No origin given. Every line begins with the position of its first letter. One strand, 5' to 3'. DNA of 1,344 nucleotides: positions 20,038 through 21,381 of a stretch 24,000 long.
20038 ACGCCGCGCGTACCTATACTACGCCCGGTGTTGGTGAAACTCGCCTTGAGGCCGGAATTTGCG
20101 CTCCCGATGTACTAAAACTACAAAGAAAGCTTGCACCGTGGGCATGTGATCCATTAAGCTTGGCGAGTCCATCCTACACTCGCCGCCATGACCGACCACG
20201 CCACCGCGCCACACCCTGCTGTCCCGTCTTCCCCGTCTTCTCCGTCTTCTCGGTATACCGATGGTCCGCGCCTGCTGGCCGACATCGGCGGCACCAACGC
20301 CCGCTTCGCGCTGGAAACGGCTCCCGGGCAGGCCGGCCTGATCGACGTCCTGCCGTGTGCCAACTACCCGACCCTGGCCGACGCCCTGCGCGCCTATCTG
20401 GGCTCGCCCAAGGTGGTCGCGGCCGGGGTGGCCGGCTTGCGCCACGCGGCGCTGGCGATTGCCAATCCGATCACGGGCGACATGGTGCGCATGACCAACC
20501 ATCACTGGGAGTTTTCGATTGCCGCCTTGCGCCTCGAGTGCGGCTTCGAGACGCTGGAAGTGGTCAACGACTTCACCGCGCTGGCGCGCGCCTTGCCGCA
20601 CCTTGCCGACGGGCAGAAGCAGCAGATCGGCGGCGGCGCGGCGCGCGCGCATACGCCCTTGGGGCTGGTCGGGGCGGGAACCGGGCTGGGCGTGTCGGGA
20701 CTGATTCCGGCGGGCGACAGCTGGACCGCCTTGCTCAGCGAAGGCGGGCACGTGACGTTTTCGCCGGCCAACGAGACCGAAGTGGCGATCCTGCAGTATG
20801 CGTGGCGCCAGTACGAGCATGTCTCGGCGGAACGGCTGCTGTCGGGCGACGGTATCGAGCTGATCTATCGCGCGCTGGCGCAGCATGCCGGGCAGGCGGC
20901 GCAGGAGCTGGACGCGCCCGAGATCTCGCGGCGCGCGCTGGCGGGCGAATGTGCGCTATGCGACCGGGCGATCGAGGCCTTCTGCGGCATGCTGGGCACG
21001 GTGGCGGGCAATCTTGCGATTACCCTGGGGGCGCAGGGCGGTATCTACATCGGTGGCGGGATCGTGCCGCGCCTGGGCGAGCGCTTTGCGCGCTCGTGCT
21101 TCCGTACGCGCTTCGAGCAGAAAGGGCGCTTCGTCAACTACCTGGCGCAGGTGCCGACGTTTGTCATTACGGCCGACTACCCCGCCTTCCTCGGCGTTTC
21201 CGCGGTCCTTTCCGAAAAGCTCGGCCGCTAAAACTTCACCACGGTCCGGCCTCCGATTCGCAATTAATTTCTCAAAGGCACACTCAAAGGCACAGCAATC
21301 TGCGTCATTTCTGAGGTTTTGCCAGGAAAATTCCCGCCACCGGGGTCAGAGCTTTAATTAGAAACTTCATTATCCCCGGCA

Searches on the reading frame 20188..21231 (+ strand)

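Call 78: search_protein_families(library=pfam, proteins=[window:20188-21231:+], max_evalue=0.00001)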
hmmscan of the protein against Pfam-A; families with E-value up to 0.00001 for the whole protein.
window:20188-21231:+ (347 aa): 1 family
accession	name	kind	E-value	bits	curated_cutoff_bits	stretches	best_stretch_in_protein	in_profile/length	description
PF02685.22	Glucokinase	-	1.4e-109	366.4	22.1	1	29-342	1-312/314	Glucokinase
